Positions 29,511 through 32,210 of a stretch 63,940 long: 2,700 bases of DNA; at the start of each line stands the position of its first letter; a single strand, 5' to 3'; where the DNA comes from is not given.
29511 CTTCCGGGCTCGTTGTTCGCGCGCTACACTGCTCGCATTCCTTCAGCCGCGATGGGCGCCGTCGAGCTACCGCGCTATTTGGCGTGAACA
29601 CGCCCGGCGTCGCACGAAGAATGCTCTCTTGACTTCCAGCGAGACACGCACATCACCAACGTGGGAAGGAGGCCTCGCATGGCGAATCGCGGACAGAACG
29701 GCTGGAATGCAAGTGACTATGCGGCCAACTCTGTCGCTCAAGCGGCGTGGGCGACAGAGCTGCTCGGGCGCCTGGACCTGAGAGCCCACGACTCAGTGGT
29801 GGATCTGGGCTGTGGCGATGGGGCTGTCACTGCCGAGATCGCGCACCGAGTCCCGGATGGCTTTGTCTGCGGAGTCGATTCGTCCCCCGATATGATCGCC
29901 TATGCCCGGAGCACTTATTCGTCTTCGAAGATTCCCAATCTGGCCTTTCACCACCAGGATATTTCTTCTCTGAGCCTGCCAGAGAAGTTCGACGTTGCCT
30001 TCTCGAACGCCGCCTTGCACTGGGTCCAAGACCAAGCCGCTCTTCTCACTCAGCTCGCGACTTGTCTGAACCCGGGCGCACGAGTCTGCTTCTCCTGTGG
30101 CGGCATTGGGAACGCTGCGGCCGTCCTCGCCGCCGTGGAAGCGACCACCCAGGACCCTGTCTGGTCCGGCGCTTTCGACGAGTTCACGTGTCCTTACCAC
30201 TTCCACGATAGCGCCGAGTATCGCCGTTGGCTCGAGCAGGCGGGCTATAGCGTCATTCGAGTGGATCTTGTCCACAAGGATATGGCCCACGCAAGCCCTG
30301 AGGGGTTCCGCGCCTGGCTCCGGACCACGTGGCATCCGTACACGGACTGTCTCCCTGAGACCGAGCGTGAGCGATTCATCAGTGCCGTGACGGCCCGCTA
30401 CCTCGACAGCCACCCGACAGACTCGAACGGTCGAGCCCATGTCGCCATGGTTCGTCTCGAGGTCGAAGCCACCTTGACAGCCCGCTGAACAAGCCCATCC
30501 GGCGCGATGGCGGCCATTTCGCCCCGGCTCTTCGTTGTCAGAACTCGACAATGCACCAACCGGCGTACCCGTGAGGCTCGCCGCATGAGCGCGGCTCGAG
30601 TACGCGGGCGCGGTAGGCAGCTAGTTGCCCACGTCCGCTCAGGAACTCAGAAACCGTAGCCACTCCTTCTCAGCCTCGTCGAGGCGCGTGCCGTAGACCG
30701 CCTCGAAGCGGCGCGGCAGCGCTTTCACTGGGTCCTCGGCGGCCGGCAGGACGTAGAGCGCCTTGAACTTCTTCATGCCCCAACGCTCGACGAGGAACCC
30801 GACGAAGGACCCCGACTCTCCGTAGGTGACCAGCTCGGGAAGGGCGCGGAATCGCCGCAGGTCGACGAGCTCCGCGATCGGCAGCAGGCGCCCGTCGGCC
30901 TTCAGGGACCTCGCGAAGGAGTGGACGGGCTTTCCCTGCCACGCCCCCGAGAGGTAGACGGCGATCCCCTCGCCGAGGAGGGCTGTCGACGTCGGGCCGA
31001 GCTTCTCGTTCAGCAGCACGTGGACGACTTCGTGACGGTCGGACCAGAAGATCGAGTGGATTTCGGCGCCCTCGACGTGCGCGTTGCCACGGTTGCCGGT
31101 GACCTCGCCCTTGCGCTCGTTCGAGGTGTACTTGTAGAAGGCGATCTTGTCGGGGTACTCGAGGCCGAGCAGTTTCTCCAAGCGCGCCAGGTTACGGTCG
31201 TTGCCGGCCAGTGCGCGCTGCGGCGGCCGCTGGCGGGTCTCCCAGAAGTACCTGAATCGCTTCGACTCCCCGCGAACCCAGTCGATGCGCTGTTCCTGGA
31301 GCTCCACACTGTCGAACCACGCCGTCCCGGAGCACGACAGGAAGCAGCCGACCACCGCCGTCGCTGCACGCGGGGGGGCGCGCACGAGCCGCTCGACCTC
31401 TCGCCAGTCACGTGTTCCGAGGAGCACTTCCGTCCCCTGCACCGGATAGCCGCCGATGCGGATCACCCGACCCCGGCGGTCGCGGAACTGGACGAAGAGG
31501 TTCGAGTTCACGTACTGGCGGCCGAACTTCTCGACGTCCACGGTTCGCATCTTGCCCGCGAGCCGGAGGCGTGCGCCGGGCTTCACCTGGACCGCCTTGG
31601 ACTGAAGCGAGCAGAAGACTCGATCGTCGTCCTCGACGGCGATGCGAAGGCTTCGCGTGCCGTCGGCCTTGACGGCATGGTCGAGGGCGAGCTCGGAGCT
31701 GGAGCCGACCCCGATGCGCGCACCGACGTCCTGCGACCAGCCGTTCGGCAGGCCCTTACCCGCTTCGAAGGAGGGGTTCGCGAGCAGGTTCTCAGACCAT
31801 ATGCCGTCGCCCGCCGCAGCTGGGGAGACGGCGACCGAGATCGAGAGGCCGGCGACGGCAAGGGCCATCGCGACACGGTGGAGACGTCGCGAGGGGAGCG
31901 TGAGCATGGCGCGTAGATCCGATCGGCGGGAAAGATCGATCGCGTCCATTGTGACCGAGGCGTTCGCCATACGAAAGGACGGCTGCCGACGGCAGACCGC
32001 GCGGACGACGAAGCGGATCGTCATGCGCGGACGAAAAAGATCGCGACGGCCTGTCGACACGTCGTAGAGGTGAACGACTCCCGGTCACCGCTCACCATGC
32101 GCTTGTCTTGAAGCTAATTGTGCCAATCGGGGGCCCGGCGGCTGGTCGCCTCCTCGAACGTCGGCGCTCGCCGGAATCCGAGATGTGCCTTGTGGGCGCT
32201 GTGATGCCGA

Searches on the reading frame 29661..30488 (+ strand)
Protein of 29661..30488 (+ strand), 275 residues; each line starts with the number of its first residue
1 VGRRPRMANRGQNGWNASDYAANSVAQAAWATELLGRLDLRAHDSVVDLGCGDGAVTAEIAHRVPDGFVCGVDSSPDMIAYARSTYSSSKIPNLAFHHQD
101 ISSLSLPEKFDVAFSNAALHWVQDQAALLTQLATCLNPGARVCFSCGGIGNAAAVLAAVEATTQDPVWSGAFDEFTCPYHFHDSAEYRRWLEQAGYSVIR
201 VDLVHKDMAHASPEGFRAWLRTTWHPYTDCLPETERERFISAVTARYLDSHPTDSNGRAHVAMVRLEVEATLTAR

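Call 43: search_protein_families(library=pfam, proteins=[window:29661-30488:+], max_evalue=0.01)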
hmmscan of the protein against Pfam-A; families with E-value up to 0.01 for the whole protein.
window:29661-30488:+ (275 aa): 16 families
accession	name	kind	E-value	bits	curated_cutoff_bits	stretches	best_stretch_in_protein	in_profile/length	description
PF13847.12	Methyltransf_31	-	9.3e-22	77.7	27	1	42-195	3-145/145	Methyltransferase domain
PF13649.12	Methyltransf_25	-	1.1e-21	77.7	27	1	46-139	1-96/97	Methyltransferase domain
PF08241.18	Methyltransf_11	-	2.2e-20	73.5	21.2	1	47-144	1-95/95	Methyltransferase domain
PF13489.12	Methyltransf_23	-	4.2e-19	69.3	27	1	33-200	12-163/164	Methyltransferase domain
PF08242.18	Methyltransf_12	-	2.3e-17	64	30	1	47-141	1-97/98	Methyltransferase domain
PF05175.20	MTS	-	1.2e-10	41.7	23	1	34-124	23-113/170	Methyltransferase small domain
PF00891.24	Methyltransf_2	-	2.6e-08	33.9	22.3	1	31-142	51-162/210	O-methyltransferase domain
PF24675.1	NpmA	-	1.4e-07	31.4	60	1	39-110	20-93/214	16S rRNA (adenine(1408)-N(1))-methyltransferase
PF02390.23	Methyltransf_4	-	9.7e-07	28.8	24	1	45-101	4-60/173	Putative methyltransferase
PF01135.25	PCMT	-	2.6e-06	27.8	20.3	1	28-100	62-132/210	Protein-L-isoaspartate(D-aspartate) O-methyltransferase (PCMT)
PF05401.17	NodS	-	1.1e-05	25.8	24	1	41-131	42-128/201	Nodulation protein S (NodS)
PF01728.25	FtsJ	-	0.00017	22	24.1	1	37-121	15-107/181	FtsJ-like methyltransferase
PF01209.24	Ubie_methyltran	-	0.00036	20.4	20.1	1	40-143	45-150/233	ubiE/COQ5 methyltransferase family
PF03848.20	TehB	-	0.0012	18.8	20.4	1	44-139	32-127/193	Tellurite resistance protein TehB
PF00398.26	RrnaAD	-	0.0023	17.5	24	1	32-109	20-93/263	Ribosomal RNA adenine dimethylase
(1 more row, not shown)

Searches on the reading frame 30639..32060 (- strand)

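Call 43: search_protein_families(library=pfam, proteins=[window:30639-32060:-], max_evalue=0.01)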
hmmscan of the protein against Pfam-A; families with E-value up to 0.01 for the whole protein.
window:30639-32060:- (473 aa): 1 family
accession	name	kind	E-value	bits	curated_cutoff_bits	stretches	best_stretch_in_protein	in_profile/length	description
PF13485.12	Peptidase_MA_2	-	2.1e-05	24.8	32.4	1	326-471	52-199/201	Peptidase MA superfamily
